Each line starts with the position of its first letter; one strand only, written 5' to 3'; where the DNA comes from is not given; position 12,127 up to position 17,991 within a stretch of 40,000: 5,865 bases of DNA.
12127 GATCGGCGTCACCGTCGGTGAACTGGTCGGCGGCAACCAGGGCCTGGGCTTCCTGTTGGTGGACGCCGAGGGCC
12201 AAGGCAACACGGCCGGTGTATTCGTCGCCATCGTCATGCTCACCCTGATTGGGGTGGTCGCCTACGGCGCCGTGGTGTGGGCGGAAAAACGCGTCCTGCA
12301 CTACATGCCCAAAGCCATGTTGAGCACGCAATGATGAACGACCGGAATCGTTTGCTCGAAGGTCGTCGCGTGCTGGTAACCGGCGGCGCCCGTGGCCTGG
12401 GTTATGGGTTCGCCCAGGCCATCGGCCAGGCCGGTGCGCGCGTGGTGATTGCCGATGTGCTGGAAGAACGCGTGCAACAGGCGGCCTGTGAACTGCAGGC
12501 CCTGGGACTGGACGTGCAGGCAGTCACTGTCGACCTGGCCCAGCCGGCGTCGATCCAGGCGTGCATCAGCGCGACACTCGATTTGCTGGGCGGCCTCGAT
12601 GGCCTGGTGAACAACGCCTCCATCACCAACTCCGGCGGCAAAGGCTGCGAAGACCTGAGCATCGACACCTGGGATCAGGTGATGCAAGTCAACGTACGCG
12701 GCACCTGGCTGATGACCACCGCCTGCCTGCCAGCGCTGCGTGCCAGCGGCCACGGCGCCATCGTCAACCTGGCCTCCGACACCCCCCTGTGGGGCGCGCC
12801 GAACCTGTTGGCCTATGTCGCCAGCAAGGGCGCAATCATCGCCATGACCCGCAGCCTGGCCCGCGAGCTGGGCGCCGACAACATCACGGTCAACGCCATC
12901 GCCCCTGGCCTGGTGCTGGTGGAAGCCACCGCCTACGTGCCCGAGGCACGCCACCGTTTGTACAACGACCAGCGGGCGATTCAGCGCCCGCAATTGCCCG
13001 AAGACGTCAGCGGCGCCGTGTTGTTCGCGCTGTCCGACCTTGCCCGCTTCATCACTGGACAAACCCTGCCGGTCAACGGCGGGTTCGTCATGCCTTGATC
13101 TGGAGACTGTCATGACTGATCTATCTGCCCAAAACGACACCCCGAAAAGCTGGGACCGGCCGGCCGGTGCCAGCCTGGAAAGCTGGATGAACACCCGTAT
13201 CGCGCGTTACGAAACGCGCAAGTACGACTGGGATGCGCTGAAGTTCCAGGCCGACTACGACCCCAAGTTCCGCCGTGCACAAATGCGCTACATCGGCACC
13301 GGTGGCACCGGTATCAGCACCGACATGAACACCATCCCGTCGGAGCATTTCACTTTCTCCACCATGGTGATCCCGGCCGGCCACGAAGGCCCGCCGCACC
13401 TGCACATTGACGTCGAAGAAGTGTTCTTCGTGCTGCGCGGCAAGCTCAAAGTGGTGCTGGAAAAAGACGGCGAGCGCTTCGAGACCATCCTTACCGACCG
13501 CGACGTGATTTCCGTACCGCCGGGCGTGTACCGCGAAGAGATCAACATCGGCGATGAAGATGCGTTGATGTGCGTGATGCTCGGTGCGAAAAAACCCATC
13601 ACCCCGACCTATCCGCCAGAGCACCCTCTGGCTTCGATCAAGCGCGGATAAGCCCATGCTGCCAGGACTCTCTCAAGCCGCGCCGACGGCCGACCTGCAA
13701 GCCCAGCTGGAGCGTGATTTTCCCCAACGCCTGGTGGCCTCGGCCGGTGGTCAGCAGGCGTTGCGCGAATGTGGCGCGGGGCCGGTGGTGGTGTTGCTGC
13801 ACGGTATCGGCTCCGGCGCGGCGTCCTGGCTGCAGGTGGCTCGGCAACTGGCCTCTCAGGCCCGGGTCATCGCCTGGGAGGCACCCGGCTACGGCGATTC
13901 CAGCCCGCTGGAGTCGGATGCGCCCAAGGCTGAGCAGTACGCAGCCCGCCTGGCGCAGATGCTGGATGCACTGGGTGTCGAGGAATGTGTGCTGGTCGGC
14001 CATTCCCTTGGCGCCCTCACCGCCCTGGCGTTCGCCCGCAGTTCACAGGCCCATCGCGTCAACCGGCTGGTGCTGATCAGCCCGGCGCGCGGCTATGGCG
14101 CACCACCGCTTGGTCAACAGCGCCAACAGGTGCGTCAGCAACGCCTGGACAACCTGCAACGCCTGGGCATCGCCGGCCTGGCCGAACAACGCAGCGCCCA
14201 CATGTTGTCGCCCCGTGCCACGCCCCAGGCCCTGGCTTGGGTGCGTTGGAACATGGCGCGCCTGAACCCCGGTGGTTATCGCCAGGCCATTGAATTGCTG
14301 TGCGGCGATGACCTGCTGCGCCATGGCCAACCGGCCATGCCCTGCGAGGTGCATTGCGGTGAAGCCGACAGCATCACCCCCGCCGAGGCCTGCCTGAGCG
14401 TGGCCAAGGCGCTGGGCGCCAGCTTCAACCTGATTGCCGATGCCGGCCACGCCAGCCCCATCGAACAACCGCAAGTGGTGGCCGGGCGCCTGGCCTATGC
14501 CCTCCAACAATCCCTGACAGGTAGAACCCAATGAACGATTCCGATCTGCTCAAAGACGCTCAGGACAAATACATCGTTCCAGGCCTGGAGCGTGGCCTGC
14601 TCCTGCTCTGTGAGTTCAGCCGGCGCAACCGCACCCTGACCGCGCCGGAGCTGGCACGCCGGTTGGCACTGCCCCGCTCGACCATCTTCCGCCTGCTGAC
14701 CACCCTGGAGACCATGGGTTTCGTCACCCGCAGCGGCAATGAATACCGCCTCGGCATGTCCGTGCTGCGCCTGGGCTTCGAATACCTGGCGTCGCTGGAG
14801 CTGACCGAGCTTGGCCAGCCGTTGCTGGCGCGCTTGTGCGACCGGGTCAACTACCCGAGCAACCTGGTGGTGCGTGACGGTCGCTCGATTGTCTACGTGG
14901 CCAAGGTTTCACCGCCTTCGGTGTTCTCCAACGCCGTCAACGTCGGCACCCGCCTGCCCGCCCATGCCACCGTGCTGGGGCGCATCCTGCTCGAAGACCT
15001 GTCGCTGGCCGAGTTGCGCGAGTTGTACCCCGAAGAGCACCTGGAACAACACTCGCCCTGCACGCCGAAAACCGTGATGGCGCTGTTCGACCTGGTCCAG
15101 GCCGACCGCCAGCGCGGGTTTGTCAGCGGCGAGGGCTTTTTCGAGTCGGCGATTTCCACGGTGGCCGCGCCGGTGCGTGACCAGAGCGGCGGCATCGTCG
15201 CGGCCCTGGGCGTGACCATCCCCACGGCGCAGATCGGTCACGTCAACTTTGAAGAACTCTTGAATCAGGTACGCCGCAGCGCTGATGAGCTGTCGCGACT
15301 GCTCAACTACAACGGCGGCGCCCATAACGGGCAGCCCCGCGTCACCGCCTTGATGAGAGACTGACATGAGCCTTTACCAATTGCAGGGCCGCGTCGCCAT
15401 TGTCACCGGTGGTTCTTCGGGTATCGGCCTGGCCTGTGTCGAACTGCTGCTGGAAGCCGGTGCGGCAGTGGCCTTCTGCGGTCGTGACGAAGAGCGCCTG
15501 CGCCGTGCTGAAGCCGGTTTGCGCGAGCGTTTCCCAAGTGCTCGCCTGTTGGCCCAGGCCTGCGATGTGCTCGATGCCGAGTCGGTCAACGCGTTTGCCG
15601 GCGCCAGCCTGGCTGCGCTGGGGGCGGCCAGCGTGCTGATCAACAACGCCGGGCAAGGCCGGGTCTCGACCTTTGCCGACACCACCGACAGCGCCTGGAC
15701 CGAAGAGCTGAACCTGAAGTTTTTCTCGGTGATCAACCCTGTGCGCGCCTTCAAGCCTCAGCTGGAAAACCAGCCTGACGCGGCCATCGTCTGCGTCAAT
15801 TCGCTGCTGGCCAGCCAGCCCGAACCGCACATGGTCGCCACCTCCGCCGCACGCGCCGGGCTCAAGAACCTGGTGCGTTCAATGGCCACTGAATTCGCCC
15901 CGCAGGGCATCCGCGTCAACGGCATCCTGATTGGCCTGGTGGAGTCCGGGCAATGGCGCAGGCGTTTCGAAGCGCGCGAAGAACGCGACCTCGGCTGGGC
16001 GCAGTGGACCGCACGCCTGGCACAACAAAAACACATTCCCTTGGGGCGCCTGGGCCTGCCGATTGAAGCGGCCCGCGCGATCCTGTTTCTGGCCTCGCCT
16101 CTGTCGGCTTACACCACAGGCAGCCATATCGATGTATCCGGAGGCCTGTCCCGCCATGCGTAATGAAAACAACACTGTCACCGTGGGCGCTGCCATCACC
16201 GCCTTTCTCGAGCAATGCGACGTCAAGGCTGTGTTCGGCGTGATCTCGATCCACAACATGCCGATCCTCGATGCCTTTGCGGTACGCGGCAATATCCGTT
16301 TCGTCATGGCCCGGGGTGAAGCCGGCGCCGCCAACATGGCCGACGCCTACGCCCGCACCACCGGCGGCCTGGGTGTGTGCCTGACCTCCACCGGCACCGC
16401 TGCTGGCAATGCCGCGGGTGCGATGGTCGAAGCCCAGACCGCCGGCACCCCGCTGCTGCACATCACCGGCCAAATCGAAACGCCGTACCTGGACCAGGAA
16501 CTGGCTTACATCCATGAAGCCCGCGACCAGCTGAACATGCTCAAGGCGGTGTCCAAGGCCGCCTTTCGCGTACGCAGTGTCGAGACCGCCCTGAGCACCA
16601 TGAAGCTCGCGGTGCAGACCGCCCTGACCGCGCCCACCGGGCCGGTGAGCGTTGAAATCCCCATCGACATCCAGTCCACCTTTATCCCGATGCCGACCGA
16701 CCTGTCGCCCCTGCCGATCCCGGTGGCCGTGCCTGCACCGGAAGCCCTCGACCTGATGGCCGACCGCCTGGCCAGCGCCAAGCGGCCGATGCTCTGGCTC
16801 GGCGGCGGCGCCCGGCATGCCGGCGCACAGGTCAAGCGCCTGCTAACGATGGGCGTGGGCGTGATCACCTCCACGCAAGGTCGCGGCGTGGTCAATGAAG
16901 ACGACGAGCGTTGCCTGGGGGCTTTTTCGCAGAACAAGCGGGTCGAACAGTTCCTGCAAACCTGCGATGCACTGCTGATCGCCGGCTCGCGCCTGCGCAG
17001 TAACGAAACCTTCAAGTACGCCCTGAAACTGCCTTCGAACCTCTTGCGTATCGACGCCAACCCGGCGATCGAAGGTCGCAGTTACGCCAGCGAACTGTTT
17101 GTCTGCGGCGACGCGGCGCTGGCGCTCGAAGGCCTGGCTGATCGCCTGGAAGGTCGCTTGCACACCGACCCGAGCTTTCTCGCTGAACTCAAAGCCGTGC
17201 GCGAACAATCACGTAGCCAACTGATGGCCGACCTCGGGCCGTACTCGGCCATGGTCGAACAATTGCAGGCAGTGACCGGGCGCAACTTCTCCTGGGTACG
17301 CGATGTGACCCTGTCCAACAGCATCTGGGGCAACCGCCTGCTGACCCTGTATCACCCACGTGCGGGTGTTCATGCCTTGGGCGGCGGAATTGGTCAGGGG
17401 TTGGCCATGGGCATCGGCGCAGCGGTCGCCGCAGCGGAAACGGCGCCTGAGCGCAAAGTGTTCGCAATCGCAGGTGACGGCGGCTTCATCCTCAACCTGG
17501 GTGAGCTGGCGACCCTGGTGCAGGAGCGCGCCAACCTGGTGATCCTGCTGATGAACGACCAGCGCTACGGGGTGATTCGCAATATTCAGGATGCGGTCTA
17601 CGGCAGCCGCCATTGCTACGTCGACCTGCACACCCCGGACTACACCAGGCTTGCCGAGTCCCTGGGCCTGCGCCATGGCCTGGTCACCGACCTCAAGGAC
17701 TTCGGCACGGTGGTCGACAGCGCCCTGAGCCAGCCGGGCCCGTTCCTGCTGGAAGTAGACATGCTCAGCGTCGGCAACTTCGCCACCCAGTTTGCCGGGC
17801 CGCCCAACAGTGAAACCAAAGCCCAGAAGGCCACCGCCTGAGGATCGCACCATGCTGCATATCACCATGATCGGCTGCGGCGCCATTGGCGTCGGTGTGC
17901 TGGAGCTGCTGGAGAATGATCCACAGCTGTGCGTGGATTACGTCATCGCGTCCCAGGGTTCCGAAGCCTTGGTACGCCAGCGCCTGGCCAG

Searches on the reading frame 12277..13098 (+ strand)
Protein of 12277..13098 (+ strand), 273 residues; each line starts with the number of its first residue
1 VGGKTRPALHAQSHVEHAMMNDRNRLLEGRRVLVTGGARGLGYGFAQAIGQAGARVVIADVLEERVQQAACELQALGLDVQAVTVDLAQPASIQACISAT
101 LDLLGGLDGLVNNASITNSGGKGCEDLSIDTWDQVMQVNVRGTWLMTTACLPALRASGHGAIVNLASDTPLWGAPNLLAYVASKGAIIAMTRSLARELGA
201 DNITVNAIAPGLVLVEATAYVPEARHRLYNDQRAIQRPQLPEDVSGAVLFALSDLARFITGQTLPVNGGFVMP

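Call 108: search_protein_families(library=pfam, proteins=[window:12277-13098:+], max_evalue=0.00001)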
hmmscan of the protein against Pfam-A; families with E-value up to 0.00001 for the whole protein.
window:12277-13098:+ (273 aa): 4 families
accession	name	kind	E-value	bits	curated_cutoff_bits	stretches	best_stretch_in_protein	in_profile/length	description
PF13561.12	adh_short_C2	-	6.8e-57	193.2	27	1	38-270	3-235/236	Enoyl-(Acyl carrier protein) reductase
PF00106.31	adh_short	-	4.5e-50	170.3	26.6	1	31-223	2-192/195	short chain dehydrogenase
PF08659.16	KR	-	5.8e-15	56.1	22.6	1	32-195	3-164/180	KR domain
PF23441.1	SDR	-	7.9e-07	29.2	27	1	30-216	8-197/258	SDR-like rossmann domain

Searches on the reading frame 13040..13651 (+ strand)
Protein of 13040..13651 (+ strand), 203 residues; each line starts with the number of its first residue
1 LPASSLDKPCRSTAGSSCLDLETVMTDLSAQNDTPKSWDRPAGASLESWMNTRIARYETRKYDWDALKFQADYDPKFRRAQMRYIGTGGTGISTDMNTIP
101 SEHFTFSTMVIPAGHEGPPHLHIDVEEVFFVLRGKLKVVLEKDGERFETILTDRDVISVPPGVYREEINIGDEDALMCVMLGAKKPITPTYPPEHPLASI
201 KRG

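Call 108: search_protein_families(library=pfam, proteins=[window:13040-13651:+], max_evalue=0.00001)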
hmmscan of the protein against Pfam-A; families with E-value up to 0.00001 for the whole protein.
window:13040-13651:+ (203 aa): 2 families
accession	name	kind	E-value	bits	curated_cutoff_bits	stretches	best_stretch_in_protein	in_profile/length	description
PF07883.17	Cupin_2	-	5.9e-12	45.6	27.2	1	108-177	2-66/70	Cupin domain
PF00190.28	Cupin_1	-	1.1e-06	28.8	22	1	118-185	47-117/151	Cupin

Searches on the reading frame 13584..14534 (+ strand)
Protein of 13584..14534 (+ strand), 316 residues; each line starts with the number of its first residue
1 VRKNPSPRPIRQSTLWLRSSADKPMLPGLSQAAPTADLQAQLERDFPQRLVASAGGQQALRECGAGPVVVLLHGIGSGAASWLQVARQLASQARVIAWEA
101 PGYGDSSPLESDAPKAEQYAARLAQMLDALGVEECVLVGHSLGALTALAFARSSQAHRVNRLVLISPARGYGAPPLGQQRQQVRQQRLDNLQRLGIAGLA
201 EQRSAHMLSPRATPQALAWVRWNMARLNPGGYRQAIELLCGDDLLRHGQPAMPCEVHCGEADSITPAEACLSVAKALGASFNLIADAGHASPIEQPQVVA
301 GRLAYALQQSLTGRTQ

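Call 108: search_protein_families(library=pfam, proteins=[window:13584-14534:+], max_evalue=0.00001)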
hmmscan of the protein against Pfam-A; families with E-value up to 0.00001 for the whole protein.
window:13584-14534:+ (316 aa): 5 families
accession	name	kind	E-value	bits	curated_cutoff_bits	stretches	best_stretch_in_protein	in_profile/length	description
PF00561.26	Abhydrolase_1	-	3.3e-23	83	25.8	1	67-295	1-244/245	alpha/beta hydrolase fold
PF12697.13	Abhydrolase_6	-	8.7e-22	79.3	26.3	1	69-300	1-215/217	Alpha/beta hydrolase family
PF12146.15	Hydrolase_4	-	2.8e-15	56.7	27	1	68-289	6-232/239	Serine aminopeptidase, S33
PF00975.26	Thioesterase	-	2.5e-11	44.7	26.4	1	69-250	3-183/226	Thioesterase domain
PF06821.19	Ser_hydrolase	-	3e-10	40.7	22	1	109-175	34-98/172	Serine hydrolase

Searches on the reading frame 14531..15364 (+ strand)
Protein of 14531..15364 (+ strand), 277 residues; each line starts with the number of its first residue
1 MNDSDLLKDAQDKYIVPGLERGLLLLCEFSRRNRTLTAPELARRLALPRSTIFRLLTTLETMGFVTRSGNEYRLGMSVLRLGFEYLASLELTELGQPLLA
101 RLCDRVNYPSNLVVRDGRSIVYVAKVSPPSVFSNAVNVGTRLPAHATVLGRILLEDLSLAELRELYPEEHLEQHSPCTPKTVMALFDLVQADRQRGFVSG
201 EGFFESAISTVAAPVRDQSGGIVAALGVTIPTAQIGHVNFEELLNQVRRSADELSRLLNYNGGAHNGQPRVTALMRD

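Call 108: search_protein_families(library=pfam, proteins=[window:14531-15364:+], max_evalue=0.00001)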
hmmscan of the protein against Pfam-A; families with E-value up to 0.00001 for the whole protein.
window:14531-15364:+ (277 aa): 3 families
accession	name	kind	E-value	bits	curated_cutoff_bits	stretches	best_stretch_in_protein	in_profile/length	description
PF01614.24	IclR_C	-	1.8e-32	112.7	24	1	84-256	2-174/174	Bacterial transcriptional regulator IclR C-terminal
PF09339.16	HTH_IclR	-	6.2e-13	48.7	22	1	19-67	2-50/52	IclR helix-turn-helix domain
PF12802.13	MarR_2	-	3.5e-06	27.5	27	0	33-68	17-53/61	MarR family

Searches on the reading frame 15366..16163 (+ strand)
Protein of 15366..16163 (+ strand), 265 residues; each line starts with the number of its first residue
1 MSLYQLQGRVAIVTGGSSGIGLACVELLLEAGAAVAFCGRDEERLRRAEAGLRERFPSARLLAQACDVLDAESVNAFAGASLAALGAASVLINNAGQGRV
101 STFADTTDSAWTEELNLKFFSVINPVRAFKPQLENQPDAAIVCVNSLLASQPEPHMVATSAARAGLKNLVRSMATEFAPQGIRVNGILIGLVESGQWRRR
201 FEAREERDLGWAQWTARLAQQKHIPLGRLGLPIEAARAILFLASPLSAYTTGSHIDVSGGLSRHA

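Call 108: search_protein_families(library=pfam, proteins=[window:15366-16163:+], max_evalue=0.00001)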
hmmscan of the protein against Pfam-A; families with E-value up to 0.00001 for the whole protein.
window:15366-16163:+ (265 aa): 5 families
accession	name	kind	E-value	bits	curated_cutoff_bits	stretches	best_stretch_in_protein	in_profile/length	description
PF13561.12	adh_short_C2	-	1.9e-43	149.2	27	1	18-262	6-236/236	Enoyl-(Acyl carrier protein) reductase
PF00106.31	adh_short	-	4.4e-42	144.2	26.6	1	9-201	1-191/195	short chain dehydrogenase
PF08659.16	KR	-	1.4e-08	35.3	22.6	1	12-174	4-164/180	KR domain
PF23441.1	SDR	-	5.6e-07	29.7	27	1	10-200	9-202/258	SDR-like rossmann domain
PF08643.16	DUF1776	-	7.6e-06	26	25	1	75-195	80-202/294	Fungal family of unknown function (DUF1776)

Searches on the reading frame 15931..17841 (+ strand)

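Call 108: search_protein_families(library=pfam, proteins=[window:15931-17841:+], max_evalue=0.00001)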
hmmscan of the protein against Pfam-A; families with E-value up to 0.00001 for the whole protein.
window:15931-17841:+ (636 aa): 3 families
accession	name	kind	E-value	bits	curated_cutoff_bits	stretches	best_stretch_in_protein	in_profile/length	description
PF02776.23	TPP_enzyme_N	-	1.8e-30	105.6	26.8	1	84-195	2-111/119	Thiamine pyrophosphate enzyme, N-terminal TPP binding domain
PF02775.26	TPP_enzyme_C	-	2.5e-29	102.5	21.9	1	463-609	5-151/151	Thiamine pyrophosphate enzyme, C-terminal TPP binding domain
PF00205.28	TPP_enzyme_M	-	2.5e-20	73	30.4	1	276-402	4-137/137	Thiamine pyrophosphate enzyme, central domain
